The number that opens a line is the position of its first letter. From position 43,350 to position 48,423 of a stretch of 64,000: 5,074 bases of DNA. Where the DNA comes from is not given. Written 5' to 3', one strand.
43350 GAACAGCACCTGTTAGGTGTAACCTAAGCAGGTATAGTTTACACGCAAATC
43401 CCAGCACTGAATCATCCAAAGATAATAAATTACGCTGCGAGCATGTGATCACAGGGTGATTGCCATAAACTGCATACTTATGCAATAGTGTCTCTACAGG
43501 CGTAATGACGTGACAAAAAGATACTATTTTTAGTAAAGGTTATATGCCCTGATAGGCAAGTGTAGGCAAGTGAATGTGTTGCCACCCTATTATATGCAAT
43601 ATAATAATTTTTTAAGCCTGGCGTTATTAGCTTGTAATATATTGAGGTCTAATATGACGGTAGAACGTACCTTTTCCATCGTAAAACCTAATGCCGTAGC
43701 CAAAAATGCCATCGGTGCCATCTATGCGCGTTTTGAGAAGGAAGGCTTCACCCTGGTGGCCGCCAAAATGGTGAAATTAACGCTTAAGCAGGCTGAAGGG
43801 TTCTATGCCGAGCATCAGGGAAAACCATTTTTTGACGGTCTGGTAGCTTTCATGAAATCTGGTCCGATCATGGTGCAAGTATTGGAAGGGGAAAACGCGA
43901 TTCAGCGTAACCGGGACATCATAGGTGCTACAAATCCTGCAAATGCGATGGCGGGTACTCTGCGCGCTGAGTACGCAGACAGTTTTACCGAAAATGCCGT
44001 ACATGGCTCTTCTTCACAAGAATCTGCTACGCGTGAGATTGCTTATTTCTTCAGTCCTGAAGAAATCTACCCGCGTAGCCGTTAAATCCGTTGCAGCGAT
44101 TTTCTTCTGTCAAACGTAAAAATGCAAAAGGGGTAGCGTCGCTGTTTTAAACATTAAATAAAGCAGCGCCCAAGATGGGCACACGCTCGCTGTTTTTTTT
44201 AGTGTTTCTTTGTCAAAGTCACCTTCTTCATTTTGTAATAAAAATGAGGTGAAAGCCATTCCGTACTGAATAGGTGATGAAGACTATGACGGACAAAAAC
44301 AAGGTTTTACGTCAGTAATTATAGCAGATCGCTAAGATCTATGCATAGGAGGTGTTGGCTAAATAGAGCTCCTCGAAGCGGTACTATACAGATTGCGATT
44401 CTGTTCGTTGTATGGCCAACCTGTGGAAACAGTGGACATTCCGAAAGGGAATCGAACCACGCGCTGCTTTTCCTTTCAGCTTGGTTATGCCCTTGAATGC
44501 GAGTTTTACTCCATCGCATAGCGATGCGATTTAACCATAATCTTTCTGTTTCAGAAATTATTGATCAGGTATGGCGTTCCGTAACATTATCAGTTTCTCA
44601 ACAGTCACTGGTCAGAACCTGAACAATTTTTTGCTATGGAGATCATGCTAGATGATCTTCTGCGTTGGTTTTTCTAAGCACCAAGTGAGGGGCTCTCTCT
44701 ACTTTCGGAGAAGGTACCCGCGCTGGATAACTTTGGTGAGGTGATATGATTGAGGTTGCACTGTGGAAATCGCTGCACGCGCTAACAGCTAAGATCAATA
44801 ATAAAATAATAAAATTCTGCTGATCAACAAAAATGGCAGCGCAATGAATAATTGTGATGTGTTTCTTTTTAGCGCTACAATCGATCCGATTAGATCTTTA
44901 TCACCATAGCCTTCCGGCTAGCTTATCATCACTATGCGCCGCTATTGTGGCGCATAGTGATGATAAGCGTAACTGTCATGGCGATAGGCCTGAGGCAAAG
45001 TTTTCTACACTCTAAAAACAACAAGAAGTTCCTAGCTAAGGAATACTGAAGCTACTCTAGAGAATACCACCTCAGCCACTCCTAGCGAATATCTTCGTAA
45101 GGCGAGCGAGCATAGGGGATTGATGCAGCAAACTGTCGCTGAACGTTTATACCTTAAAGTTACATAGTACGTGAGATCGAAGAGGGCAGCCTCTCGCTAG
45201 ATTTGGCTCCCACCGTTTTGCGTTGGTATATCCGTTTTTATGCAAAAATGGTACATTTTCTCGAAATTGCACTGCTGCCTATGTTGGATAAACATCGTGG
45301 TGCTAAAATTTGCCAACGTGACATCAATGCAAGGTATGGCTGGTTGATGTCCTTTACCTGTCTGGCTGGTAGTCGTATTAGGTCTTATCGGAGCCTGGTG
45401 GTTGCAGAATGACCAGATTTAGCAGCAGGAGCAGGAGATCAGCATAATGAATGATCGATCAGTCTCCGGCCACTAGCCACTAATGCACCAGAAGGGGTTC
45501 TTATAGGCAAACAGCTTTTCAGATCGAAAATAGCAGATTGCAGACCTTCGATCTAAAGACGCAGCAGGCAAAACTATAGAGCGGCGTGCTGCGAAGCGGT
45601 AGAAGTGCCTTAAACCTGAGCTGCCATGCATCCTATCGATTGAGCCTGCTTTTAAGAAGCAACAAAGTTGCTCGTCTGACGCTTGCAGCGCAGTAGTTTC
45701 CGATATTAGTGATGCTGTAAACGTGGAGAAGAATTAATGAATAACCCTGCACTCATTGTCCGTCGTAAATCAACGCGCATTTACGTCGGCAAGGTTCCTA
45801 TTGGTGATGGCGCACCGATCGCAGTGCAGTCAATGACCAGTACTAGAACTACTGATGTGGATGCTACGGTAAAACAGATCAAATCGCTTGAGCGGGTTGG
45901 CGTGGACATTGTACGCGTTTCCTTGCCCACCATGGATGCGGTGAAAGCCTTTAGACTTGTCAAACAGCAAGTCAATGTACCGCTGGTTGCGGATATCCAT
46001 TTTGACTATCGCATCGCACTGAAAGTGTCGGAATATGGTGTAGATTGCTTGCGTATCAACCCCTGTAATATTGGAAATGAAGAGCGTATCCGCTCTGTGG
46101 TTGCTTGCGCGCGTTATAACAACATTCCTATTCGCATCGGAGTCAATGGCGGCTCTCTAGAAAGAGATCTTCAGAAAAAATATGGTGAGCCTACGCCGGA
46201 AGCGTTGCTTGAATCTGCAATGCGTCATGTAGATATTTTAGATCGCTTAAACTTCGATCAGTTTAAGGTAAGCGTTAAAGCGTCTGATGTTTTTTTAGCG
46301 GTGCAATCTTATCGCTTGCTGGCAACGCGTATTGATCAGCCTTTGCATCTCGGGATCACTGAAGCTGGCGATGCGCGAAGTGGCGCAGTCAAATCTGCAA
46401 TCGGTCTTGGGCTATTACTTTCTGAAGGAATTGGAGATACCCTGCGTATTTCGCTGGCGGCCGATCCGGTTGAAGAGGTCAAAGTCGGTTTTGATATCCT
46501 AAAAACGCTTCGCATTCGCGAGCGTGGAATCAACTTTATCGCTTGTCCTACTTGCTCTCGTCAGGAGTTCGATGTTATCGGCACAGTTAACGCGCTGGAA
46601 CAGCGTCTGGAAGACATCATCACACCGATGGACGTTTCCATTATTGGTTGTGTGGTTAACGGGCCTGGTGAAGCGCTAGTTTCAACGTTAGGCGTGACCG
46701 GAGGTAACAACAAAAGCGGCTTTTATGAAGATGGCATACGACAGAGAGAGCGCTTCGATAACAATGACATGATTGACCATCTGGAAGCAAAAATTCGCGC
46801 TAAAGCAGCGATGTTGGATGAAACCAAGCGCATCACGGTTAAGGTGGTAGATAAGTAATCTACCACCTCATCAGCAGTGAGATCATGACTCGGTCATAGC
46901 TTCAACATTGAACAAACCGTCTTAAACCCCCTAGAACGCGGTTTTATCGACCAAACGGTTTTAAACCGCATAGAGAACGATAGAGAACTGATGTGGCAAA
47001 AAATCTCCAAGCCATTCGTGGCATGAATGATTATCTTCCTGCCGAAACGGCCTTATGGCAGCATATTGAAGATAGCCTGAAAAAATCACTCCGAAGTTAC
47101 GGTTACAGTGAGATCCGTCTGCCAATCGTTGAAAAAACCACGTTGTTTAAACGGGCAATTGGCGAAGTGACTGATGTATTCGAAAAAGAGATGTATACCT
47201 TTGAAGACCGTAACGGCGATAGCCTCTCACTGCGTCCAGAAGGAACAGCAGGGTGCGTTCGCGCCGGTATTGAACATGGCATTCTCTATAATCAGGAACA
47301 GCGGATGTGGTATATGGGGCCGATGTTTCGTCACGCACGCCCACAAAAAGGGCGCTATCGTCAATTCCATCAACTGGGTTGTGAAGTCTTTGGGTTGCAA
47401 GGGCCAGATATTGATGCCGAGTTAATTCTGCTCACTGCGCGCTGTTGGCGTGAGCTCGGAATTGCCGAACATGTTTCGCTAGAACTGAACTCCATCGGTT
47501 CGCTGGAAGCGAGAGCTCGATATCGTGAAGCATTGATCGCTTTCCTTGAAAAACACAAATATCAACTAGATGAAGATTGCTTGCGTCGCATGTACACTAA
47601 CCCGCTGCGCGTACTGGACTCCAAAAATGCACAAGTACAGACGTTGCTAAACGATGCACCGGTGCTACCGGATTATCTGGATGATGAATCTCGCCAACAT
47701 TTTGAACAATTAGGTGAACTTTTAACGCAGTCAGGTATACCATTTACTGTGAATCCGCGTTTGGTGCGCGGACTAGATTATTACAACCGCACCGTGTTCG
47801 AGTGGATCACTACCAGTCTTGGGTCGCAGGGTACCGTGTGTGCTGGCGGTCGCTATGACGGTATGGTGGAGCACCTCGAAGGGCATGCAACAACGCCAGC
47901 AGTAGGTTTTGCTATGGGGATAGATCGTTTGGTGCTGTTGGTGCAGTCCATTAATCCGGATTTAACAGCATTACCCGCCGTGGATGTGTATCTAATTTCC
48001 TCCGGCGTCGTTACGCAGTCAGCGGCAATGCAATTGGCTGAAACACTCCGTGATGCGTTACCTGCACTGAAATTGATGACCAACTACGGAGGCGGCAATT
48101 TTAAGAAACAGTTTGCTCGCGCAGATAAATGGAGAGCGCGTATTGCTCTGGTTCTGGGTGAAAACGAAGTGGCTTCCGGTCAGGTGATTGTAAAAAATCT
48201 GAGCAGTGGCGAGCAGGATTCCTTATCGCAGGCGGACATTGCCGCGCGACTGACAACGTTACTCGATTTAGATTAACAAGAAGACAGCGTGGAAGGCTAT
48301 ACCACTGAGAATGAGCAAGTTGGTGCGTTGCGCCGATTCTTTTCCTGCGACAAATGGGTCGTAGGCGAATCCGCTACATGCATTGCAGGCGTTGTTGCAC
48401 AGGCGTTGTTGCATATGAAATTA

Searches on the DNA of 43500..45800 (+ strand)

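Call 41: search_dna_similar(query=window:43500-45800:+, collection=ecoli_genomes, mode=distant, max_rows=3)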
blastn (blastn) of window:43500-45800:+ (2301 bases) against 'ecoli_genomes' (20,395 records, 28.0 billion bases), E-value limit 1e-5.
Records with a match: 5424; places in all: 5424; records where one place covers at least 80% of the query: 0.
Genomes with a match: 5424 of 5426; with a place that covers at least 80% of the query: 0. Places per genome that has any: lowest 1, median 1, highest 1. On chromosomes: 5424 places; on plasmids: 0.
Best place of each record, by identity: 60-80% 5424.
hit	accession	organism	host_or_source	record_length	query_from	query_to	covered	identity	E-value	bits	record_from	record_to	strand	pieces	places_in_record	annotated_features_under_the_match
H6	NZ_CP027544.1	Escherichia coli strain 2013C-3264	Homo sapiens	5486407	164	1283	26%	71.3%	1e-54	291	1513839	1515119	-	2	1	rlmN: bifunctional tRNA (adenosine(37)-C2)-methyltransferase TrmG/ribosomal ... | ndk: nucleoside-diphosphate kinase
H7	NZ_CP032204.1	Escherichia coli strain AR_0013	missing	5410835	164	1283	26%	71.3%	2e-53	287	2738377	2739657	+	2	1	rlmN: bifunctional tRNA (adenosine(37)-C2)-methyltransferase TrmG/ribosomal ... | ndk: nucleoside-diphosphate kinase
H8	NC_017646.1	Escherichia coli O7:K1 str. CE10 strain CE10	Homo sapiens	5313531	164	1283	26%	71.3%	2e-53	287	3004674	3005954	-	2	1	rlmN: bifunctional tRNA (adenosine(37)-C2)-methyltransferase TrmG/ribosomal ... | ndk: nucleoside-diphosphate kinase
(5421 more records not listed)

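Call 44: get_annotated_region(hit=H7, flank=2500)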
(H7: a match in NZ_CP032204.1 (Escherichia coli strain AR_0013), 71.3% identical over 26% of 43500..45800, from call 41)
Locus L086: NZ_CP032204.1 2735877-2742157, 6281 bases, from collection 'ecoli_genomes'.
description: Escherichia coli strain AR_0013 chromosome, complete genome
organism: Escherichia coli strain AR_0013 (NCBI taxid 562)
replicon: chromosome; assembly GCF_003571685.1
host: missing; source: missing; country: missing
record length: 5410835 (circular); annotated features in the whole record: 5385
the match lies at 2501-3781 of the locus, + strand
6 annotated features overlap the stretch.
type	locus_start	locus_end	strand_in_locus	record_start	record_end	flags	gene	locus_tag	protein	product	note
CDS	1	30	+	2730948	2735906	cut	yfhM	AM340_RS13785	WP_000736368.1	alpha2-macroglobulin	-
CDS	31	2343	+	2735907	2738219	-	pbpC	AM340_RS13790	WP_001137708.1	peptidoglycan glycosyltransferase PbpC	penicillin-binding protein 1C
CDS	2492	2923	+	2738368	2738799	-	ndk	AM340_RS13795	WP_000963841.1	nucleoside-diphosphate kinase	-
CDS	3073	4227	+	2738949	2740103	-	rlmN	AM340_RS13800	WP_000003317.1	bifunctional tRNA (adenosine(37)-C2)-methyltransferase TrmG/ribosomal RNA large subunit methyltransferase RlmN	-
CDS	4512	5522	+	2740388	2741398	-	rodZ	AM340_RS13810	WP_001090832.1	cytoskeleton protein RodZ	-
CDS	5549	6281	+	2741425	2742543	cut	ispG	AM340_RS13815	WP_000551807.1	flavodoxin-dependent (E)-4-hydroxy-3-methylbut-2-enyl-diphosphate synthase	-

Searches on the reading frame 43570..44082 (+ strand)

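Call 43: search_protein_families(library=ncbifam, proteins=[window:43570-44082:+], max_evalue=1e-10)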
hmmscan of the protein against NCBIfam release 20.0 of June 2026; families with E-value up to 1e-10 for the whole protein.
window:43570-44082:+ (171 aa): 6 families
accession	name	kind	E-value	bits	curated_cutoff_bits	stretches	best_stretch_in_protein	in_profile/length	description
NF001908.0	PRK00668.1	equivalog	2.7e-60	202.2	155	1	29-167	1-139/141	nucleoside-diphosphate kinase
NF011116.0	PRK14545.1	equivalog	7.6e-46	155.7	217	1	29-166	1-138/139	nucleoside-diphosphate kinase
NF011112.0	PRK14540.1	equivalog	4.6e-43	146.3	202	1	31-162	2-133/135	nucleoside-diphosphate kinase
NF011113.0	PRK14541.1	equivalog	1.2e-42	145.3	255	1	31-166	1-136/140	nucleoside-diphosphate kinase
NF011114.0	PRK14542.1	equivalog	2.4e-42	143.9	250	1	32-166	2-136/137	nucleoside-diphosphate kinase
NF011115.0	PRK14543.1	equivalog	2.7e-22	79.4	287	1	29-168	3-157/169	nucleoside-diphosphate kinase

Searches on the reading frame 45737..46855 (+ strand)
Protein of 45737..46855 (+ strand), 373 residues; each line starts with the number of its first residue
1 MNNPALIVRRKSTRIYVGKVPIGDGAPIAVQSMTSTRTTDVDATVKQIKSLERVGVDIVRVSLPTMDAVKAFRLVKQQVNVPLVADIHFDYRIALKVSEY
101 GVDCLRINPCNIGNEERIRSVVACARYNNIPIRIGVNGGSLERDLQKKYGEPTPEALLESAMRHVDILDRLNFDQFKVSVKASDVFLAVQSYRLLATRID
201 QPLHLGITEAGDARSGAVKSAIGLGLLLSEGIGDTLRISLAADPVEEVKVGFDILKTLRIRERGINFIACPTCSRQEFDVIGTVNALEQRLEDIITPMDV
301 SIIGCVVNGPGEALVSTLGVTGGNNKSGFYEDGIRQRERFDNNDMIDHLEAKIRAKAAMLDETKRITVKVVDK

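Call 43: search_protein_families(library=ncbifam, proteins=[window:45737-46855:+], max_evalue=1e-10)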
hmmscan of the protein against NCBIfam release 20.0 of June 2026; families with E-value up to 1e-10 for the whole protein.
window:45737-46855:+ (373 aa): 4 families
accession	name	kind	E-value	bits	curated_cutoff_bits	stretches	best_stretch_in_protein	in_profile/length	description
NF001540.0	PRK00366.1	equivalog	9.5e-150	498.4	345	1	4-357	8-361/364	flavodoxin-dependent (E)-4-hydroxy-3-methylbut-2-enyl-diphosphate synthase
TIGR00612.1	ispG_gcpE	equivalog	1.5e-120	402.7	280.25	1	9-352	1-355/357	(E)-4-hydroxy-3-methylbut-2-enyl-diphosphate synthase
NF002534.0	PRK02048.1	equivalog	1e-64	219.3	886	3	115-250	140-279/613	4-hydroxy-3-methylbut-2-en-1-yl diphosphate synthase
NF001912.0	PRK00694.1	equivalog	8.9e-64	216.1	1045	2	122-257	152-290/606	4-hydroxy-3-methylbut-2-en-1-yl diphosphate synthase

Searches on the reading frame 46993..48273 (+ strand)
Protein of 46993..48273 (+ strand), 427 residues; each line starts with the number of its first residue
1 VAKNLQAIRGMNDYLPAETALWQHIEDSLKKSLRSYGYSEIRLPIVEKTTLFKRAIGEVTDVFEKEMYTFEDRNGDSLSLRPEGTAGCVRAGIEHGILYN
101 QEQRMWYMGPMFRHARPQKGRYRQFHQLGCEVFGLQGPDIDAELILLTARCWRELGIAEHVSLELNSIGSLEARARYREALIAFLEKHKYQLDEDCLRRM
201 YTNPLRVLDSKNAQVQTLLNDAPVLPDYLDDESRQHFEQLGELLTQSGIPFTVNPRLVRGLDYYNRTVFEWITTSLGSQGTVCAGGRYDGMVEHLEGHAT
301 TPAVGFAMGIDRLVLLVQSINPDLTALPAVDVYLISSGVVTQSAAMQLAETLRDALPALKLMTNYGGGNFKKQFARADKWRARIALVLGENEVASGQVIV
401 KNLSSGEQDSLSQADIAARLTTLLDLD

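Call 43: search_protein_families(library=ncbifam, proteins=[window:46993-48273:+], max_evalue=1e-10)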
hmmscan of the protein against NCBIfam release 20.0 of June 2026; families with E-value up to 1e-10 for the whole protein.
window:46993-48273:+ (427 aa): 19 families
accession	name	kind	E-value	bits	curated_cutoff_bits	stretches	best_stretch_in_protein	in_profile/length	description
TIGR00442.1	hisS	equivalog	7.3e-149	496.2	286.75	1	6-412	1-405/406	histidine--tRNA ligase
TIGR00443.1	hisZ_biosyn_reg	equivalog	2.1e-49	168.4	271.65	1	13-317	2-312/314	ATP phosphoribosyltransferase regulatory subunit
NF009085.0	PRK12420.1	equivalog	3e-40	138.9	540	2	232-411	241-417/426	histidine--tRNA ligase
NF008940.0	PRK12292.2-3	equivalog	2.9e-35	121.8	450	1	8-361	6-364/404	ATP phosphoribosyltransferase regulatory subunit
NF008942.0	PRK12292.2-5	equivalog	4.3e-31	108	643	2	9-160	13-162/434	ATP phosphoribosyltransferase regulatory subunit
NF008941.0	PRK12292.2-4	equivalog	4.2e-30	104.9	447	1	10-321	12-328/393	ATP phosphoribosyltransferase regulatory subunit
NF008953.0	PRK12295.1-6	equivalog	1.7e-28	99.7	384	2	23-159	13-143/384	ATP phosphoribosyltransferase regulatory subunit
NF008945.0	PRK12292.3-3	equivalog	1.5e-23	83.6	409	1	12-315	7-301/368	ATP phosphoribosyltransferase regulatory subunit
NF008936.0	PRK12292.1-3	equivalog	9.2e-21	74.1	492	1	8-159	8-156/406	ATP phosphoribosyltransferase regulatory subunit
NF008939.0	PRK12292.2-1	equivalog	2.5e-19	69.3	335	1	5-323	3-328/391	ATP phosphoribosyltransferase regulatory subunit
NF008950.0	PRK12295.1-3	equivalog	1.8e-18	67.1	492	1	209-313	270-374/387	ATP phosphoribosyltransferase regulatory subunit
NF008938.0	PRK12292.1-6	equivalog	9.3e-16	57.7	833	1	9-145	10-141/420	ATP phosphoribosyltransferase regulatory subunit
NF008949.0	PRK12295.1-2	equivalog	2.3e-14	53.4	420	0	251-308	311-368/379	ATP phosphoribosyltransferase regulatory subunit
NF008943.0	PRK12292.3-1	equivalog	3.3e-14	52.8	690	1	9-161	28-173/403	ATP phosphoribosyltransferase regulatory subunit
NF009086.0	PRK12421.1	equivalog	8.4e-14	51.3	318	1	10-326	12-336/389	ATP phosphoribosyltransferase regulatory subunit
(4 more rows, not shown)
